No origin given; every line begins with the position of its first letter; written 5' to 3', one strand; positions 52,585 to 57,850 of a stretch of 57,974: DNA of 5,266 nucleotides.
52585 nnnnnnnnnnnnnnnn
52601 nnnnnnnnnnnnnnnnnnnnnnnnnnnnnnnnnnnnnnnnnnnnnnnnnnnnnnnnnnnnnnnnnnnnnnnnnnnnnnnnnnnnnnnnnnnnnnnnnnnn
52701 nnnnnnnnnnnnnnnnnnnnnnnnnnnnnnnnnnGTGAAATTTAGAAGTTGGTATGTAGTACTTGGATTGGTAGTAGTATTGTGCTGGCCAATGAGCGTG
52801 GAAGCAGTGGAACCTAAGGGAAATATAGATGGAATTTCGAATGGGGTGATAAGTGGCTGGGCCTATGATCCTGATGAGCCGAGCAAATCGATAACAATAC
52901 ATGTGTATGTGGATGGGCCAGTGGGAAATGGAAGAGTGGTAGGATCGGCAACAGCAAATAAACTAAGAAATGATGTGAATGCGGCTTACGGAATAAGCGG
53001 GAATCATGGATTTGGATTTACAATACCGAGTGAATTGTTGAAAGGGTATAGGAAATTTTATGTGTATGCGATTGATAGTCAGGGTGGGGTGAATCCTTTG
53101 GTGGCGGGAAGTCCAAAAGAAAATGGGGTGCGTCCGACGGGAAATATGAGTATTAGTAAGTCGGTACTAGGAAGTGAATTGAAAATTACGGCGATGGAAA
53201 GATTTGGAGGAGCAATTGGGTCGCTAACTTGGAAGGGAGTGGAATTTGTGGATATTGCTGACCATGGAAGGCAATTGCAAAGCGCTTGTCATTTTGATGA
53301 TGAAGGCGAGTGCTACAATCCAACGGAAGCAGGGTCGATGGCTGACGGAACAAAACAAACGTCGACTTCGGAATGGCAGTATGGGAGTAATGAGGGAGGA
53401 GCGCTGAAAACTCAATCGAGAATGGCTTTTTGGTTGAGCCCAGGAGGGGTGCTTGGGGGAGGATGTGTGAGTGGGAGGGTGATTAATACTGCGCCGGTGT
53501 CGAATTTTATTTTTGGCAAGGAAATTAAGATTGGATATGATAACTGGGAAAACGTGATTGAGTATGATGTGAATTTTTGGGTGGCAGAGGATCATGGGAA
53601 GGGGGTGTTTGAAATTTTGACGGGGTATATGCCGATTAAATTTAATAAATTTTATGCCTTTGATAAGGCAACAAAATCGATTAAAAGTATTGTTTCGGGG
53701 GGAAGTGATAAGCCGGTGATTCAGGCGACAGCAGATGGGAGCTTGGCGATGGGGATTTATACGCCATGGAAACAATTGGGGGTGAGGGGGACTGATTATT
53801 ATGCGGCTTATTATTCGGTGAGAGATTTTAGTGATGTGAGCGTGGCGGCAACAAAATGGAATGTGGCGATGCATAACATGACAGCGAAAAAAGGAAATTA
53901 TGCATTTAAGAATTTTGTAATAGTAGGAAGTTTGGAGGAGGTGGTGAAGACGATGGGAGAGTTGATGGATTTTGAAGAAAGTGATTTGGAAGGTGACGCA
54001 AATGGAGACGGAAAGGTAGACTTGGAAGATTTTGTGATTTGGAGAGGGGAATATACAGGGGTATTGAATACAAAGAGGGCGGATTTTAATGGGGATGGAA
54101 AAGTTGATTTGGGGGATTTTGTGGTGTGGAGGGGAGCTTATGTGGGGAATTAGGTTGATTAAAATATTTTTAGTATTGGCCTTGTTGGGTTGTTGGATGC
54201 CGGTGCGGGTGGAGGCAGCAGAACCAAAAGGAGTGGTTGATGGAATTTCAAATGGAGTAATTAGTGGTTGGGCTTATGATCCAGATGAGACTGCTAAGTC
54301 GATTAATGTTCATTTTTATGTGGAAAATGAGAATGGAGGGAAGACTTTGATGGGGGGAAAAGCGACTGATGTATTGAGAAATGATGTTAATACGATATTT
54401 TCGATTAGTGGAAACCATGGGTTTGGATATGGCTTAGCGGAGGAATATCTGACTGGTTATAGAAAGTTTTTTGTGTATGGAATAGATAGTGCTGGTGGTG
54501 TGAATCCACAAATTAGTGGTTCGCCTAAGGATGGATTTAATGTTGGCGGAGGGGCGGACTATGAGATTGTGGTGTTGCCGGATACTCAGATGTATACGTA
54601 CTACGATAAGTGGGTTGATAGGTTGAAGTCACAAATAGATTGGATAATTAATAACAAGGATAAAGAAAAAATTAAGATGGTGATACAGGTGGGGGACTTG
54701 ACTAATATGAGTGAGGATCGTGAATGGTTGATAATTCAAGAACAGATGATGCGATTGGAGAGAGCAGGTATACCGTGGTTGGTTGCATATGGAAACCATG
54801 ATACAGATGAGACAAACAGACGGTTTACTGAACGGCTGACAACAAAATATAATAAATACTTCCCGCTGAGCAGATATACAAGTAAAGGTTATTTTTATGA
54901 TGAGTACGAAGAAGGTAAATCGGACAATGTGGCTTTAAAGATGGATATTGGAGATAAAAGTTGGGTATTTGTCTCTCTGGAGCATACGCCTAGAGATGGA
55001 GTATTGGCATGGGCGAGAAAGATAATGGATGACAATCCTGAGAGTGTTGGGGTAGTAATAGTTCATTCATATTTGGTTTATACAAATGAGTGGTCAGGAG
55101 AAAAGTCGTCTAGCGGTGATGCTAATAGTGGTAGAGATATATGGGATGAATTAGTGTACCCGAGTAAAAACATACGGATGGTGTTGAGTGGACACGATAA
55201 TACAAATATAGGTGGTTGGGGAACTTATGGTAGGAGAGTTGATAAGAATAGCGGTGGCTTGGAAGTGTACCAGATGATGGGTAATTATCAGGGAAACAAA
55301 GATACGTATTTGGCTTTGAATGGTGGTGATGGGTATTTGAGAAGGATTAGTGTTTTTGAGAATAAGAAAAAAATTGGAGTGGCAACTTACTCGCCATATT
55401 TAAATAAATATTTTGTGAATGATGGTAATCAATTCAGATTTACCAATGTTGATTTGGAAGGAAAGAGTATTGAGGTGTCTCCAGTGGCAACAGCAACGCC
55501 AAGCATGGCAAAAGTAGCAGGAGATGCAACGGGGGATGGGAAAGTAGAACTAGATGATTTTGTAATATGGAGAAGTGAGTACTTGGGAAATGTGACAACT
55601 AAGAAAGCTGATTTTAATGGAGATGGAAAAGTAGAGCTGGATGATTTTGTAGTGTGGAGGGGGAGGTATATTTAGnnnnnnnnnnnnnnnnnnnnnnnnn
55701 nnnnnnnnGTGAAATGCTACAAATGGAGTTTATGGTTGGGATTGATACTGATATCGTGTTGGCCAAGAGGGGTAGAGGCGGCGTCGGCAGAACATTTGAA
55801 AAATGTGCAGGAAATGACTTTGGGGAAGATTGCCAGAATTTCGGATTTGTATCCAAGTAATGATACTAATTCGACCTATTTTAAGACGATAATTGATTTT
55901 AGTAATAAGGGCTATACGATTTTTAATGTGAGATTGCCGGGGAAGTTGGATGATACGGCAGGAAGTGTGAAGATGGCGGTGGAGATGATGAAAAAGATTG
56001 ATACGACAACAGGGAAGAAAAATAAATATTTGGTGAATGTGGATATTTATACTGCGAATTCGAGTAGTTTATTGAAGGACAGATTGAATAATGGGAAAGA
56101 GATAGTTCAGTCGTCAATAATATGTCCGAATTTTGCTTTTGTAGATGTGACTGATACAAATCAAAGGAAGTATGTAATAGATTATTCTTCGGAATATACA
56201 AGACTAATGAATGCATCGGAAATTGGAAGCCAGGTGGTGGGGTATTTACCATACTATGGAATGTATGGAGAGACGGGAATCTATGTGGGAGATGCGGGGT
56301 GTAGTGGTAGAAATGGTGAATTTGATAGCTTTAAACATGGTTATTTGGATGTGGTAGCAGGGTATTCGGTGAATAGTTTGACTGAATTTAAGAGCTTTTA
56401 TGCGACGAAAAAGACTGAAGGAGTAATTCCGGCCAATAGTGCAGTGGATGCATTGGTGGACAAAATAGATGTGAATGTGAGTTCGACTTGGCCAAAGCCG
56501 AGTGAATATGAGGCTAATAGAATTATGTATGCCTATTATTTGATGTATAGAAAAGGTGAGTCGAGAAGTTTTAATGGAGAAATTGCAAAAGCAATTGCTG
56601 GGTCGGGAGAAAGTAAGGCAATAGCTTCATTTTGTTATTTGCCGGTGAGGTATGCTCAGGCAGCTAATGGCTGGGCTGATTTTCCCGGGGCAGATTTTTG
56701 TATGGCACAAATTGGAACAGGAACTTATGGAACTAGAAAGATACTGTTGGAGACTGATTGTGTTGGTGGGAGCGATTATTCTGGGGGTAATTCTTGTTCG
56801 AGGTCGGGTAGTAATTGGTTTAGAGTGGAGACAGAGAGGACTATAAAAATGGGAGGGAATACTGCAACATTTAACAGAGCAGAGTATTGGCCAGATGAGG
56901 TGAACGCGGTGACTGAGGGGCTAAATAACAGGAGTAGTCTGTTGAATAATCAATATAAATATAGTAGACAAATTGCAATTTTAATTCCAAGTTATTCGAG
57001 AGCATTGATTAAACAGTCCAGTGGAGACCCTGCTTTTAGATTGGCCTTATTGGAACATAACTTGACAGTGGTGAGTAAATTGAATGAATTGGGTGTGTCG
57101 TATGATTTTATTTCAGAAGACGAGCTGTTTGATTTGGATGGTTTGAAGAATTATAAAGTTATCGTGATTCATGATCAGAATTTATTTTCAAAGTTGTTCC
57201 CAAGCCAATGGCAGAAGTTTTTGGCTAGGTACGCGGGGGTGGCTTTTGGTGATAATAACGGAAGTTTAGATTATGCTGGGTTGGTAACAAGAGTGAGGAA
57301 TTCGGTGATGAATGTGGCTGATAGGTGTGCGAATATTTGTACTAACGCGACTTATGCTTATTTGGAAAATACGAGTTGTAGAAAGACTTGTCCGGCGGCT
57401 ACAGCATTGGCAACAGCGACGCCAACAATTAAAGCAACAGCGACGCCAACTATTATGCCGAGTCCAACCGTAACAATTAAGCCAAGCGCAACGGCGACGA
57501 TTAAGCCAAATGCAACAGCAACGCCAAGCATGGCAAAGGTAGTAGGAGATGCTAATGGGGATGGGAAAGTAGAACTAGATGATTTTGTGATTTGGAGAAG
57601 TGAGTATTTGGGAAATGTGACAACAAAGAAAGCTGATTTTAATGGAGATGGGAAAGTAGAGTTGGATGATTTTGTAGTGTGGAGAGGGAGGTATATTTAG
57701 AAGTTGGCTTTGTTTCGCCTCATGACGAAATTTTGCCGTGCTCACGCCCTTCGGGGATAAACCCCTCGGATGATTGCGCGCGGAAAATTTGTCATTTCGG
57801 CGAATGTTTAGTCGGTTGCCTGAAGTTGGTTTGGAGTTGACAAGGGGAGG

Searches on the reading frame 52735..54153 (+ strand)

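Call 9: search_protein_families(library=pfam, proteins=[window:52735-54153:+], max_evalue=0.001)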
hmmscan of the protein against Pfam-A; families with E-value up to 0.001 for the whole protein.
window:52735-54153:+ (472 aa): 2 families
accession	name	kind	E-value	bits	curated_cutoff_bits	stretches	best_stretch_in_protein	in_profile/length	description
PF00036.39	EF-hand_1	-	2.1e-05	24.2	25.4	0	421-434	10-23/29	EF hand domain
PF00404.24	Dockerin_1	-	0.00018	22.1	22.9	1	420-462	2-49/57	Dockerin type I domain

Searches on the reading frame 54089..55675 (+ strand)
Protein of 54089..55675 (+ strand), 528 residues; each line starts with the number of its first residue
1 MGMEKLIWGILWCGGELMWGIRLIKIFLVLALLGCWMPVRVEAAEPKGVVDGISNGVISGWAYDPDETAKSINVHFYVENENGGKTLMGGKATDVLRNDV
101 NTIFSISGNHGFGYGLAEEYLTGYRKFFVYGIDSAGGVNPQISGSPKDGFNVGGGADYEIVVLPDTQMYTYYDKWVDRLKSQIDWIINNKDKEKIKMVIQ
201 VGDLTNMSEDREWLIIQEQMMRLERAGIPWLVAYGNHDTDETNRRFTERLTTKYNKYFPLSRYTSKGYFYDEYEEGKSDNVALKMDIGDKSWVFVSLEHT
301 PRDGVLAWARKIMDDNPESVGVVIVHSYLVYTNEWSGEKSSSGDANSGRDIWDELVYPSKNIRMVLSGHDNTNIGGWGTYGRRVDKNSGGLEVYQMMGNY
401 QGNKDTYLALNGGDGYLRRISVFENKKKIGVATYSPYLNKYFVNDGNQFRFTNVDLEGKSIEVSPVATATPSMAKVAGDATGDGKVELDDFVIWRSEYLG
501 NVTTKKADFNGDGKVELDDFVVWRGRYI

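Call 9: search_protein_families(library=pfam, proteins=[window:54089-55675:+], max_evalue=0.001)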
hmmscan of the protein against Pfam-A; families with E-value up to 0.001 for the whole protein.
window:54089-55675:+ (528 aa): 2 families
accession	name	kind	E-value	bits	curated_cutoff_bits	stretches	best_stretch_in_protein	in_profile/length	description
PF00149.33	Metallophos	-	2.1e-08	35.3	21.5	1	160-370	3-188/191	Calcineurin-like phosphoesterase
PF00036.39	EF-hand_1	-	0.00047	19.9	25.4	0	505-522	7-24/29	EF hand domain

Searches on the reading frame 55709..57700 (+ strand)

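Call 9: search_protein_families(library=pfam, proteins=[window:55709-57700:+], max_evalue=0.001)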
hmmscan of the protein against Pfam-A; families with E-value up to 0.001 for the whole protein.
window:55709-57700:+ (663 aa): 1 family
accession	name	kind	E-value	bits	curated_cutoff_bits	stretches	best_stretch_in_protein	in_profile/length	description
PF00404.24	Dockerin_1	-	0.00017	22.1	22.9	1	613-655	2-49/57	Dockerin type I domain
